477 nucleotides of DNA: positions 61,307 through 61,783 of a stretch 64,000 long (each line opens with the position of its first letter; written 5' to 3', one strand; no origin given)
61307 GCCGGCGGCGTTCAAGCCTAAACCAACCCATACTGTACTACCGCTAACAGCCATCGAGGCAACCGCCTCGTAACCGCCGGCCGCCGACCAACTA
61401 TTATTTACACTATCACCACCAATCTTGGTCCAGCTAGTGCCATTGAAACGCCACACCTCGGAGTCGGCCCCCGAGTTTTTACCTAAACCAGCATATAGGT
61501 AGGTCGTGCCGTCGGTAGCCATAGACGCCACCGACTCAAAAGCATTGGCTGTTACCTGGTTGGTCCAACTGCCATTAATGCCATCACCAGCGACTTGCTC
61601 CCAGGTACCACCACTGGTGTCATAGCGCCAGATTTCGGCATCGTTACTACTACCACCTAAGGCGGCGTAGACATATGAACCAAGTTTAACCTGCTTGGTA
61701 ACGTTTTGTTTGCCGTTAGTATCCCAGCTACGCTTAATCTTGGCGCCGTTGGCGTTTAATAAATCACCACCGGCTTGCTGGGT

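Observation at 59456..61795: Fourteen blade-like repeats in two linker variants, seven carrying a Cys pair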

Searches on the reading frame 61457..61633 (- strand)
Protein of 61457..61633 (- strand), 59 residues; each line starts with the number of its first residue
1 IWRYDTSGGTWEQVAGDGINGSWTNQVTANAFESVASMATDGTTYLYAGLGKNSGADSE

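Call 17: search_solved_structures(query=A2, max_evalue=10, show_alignments=2)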
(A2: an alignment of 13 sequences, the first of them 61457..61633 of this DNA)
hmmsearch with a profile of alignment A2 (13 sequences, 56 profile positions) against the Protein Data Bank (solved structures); distinct sequences matched with E-value up to 10: 15.
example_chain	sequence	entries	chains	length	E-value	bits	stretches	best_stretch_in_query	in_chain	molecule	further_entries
2yms_B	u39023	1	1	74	0.11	16.4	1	1-21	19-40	OUTER MEMBRANE PROTEIN ASSEMBLY FACTOR BAMB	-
2yms_A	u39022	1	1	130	1.1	13.1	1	1-21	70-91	OUTER MEMBRANE PROTEIN ASSEMBLY FACTOR BAMB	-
3q54_A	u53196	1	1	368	1.4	12.8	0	1-21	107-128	Outer membrane assembly lipoprotein YfgL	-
5ljo_B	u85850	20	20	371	1.4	12.8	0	1-21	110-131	Outer membrane protein assembly factor BamB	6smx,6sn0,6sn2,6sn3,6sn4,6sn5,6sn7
8spr_B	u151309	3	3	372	1.4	12.7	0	1-21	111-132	Outer membrane protein assembly factor BamB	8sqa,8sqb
28jl_B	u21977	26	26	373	1.5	12.7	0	1-21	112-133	Outer membrane protein assembly factor BamB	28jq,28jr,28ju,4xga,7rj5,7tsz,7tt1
3q7m_A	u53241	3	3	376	1.5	12.7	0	1-21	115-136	Lipoprotein yfgL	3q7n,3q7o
3prw_A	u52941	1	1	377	1.5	12.7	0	1-21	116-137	Lipoprotein yfgL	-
7nri_B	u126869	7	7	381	1.6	12.6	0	1-21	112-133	Outer membrane protein assembly factor BamB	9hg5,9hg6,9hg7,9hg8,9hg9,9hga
2yh3_A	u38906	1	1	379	1.6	12.6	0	1-21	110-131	LIPOPROTEIN YFGL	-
5ayw_B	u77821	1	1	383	1.6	12.6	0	1-21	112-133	Outer membrane protein assembly factor BamB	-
5d0o_B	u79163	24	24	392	1.8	12.4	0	1-21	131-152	Outer membrane protein assembly factor BamB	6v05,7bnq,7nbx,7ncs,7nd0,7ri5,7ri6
3p1l_A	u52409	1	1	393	1.8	12.4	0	1-21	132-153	Lipoprotein yfgL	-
6lyq_B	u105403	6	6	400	1.9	12.3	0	1-21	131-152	Outer membrane protein assembly factor BamB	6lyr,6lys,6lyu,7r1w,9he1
8adg_B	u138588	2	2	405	2.1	12.2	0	1-21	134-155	Outer membrane protein assembly factor BamB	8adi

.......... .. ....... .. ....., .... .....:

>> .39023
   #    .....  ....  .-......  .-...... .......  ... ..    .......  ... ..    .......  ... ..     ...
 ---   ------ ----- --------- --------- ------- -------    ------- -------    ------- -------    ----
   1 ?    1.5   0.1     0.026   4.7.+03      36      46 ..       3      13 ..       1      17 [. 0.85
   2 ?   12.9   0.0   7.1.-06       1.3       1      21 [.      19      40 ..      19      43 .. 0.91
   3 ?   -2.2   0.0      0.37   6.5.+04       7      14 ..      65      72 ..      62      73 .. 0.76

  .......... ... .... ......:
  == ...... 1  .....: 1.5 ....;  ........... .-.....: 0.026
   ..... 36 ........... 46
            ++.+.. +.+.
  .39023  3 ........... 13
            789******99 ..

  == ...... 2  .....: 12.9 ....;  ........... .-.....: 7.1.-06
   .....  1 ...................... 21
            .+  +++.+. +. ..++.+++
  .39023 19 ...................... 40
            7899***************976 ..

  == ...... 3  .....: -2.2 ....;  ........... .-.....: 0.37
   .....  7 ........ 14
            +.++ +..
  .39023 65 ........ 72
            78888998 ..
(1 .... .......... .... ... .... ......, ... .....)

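Call 27: search_protein_representatives(alignment_id=A2)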
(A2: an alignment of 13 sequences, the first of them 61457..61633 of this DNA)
Query: 13 sequences, 56 profile positions. Proteins with E-value up to 0.001 (for the whole library): 888; up to 1e-10: 329; up to 1e-30: 101. The best 150 are listed.
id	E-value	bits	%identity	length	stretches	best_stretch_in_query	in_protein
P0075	9.0e-225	743.6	-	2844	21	1-55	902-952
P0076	3.3e-220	729.0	-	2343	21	1-55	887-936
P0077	5.2e-210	696.3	-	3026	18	1-56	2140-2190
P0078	4.0e-186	619.8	-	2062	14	1-56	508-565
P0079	9.3e-175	583.4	-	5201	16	1-56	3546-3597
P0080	1.4e-169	566.8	-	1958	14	1-56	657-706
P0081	9.1e-169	564.2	-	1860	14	1-56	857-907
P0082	2.7e-165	553.1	-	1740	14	1-56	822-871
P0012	1.3e-162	544.6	-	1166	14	1-56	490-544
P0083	1.6e-151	509.0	-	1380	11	1-56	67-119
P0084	3.2e-148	498.4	-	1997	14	1-56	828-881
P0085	1.7e-145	489.7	-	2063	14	1-56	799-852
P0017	3.8e-141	475.8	-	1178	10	1-56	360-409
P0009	1.8e-138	467.2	-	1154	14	1-56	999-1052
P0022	4.4e-137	462.8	-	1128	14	1-53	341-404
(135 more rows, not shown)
